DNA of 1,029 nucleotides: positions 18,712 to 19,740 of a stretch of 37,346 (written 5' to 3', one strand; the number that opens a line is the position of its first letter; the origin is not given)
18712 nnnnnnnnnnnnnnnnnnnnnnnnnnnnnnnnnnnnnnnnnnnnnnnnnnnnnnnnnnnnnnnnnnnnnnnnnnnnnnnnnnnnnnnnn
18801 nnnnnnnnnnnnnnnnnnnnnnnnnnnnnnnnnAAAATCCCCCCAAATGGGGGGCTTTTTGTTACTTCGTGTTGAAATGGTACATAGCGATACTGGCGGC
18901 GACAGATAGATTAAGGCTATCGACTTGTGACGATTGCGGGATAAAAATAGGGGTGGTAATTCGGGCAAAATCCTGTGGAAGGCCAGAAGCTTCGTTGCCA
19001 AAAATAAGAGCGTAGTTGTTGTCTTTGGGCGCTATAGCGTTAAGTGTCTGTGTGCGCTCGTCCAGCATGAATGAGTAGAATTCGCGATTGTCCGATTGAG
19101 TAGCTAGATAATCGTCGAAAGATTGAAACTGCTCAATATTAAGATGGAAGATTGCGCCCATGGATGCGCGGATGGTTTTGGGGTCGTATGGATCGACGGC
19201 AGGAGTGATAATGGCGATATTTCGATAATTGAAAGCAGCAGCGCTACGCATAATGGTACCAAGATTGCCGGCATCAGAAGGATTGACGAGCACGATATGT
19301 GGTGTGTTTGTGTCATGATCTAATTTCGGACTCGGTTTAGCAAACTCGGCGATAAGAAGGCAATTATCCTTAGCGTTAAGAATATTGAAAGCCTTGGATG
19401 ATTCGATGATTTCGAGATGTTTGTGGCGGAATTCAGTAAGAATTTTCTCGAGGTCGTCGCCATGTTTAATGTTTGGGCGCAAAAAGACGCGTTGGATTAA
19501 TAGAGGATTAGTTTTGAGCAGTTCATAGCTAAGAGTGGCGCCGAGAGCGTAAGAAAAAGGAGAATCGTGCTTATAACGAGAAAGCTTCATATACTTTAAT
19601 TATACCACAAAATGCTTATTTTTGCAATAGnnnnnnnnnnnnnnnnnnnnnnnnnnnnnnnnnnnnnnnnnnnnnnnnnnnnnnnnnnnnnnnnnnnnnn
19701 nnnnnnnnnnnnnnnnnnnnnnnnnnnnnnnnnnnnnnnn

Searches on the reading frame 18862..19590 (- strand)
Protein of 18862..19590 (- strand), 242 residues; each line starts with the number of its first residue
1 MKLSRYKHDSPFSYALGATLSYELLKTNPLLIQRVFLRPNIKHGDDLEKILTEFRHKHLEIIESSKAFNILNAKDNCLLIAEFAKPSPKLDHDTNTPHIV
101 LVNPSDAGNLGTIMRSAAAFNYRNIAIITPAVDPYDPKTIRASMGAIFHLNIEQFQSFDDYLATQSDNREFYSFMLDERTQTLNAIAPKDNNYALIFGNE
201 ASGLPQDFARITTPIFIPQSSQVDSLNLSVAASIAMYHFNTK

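Call 20: search_protein_families(library=pfam, proteins=[window:18862-19590:-], max_evalue=0.001)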
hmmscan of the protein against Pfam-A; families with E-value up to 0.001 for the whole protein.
window:18862-19590:- (242 aa): 1 family
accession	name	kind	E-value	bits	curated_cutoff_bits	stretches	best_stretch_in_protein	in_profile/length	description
PF00588.24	SpoU_methylase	-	2.5e-34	118.8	29.7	1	98-237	3-142/142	SpoU rRNA Methylase family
